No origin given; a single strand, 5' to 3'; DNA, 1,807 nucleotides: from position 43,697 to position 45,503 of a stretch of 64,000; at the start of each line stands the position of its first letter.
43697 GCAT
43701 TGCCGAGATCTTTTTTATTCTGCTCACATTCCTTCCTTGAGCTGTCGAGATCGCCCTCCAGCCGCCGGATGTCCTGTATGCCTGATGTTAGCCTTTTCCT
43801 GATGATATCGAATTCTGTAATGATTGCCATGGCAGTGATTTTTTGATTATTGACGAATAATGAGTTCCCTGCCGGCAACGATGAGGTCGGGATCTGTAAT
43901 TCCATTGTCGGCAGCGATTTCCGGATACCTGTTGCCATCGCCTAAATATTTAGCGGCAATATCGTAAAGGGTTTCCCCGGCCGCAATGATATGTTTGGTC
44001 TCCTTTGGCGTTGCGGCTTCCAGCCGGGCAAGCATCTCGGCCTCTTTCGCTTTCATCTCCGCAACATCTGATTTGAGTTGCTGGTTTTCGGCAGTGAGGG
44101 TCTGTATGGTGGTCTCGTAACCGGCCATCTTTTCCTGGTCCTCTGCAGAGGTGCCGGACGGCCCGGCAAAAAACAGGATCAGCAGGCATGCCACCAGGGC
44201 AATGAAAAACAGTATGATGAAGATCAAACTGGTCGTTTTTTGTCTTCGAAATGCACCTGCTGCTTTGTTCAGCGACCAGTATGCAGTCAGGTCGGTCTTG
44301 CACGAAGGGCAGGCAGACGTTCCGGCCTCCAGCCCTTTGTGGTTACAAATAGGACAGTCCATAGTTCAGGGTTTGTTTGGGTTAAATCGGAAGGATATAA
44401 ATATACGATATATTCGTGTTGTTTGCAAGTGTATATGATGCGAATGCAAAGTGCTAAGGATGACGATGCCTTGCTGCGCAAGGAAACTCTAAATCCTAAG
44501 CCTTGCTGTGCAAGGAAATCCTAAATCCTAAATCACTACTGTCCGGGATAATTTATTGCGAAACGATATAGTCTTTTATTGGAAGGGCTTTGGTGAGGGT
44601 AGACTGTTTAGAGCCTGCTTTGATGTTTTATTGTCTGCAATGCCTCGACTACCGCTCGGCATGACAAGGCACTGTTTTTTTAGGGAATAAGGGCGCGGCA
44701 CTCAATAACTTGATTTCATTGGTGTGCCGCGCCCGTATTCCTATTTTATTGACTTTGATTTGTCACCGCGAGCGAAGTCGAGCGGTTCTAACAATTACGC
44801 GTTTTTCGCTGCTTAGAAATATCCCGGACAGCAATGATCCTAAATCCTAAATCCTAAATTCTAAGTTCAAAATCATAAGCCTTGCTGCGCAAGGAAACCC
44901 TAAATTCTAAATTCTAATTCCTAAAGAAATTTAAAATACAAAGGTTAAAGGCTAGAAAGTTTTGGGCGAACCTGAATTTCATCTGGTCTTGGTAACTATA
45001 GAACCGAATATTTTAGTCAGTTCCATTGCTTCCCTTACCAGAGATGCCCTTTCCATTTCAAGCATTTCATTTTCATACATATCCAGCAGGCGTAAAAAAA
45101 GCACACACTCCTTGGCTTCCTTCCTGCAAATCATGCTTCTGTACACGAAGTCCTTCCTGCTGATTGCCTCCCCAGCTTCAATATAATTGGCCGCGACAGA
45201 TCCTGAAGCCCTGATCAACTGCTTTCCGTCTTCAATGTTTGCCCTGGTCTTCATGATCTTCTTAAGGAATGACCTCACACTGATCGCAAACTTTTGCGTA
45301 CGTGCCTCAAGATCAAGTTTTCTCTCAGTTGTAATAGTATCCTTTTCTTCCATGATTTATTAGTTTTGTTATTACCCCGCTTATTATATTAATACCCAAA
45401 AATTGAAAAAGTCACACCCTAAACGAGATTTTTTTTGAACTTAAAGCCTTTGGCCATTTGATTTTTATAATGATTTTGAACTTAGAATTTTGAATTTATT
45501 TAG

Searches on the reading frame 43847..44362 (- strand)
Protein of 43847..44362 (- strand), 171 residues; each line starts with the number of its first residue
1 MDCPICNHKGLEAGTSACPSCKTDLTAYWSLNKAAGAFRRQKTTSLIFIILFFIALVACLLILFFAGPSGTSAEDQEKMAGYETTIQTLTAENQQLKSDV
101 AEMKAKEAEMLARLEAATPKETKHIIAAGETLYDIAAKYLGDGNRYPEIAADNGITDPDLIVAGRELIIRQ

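Call 77: search_protein_families(library=pfam, proteins=[window:43847-44362:-], max_evalue=0.01)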
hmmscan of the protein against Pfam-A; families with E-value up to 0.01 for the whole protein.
window:43847-44362:- (171 aa): 3 families
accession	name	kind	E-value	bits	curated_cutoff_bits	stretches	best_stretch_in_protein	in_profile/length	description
PF01476.26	LysM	-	2.3e-10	40.7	20.9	1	124-169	1-42/43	LysM domain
PF04977.20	DivIC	-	0.00027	21.1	28.9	1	55-112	2-61/80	Septum formation initiator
PF22747.2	Zn_ribbon_DUF2089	-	0.001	19.5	27.6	1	3-33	1-30/32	DUF2089 zinc ribbon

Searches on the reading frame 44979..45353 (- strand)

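Call 62: search_protein_families(library=pfam, proteins=[window:44979-45353:-], max_evalue=0.01)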
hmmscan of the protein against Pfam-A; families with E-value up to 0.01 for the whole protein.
window:44979-45353:- (124 aa): 1 family
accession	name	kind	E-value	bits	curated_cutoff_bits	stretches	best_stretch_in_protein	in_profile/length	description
PF05635.17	23S_rRNA_IVP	-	1.4e-08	35.3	33.8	1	12-112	2-100/106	23S rRNA-intervening sequence protein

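Call 70: search_protein_families(library=ncbifam, proteins=[window:44979-45353:-], max_evalue=0.01)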
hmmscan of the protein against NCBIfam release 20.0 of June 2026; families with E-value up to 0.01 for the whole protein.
window:44979-45353:- (124 aa): 2 families
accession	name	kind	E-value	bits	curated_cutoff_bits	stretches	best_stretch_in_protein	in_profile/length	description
TIGR02436.1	TIGR02436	subfamily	1.1e-14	54.5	24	1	18-123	4-108/109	four helix bundle protein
NF008912.0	PRK12275.1-6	subfamily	0.0043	17.1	124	1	12-122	5-110/117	hypothetical protein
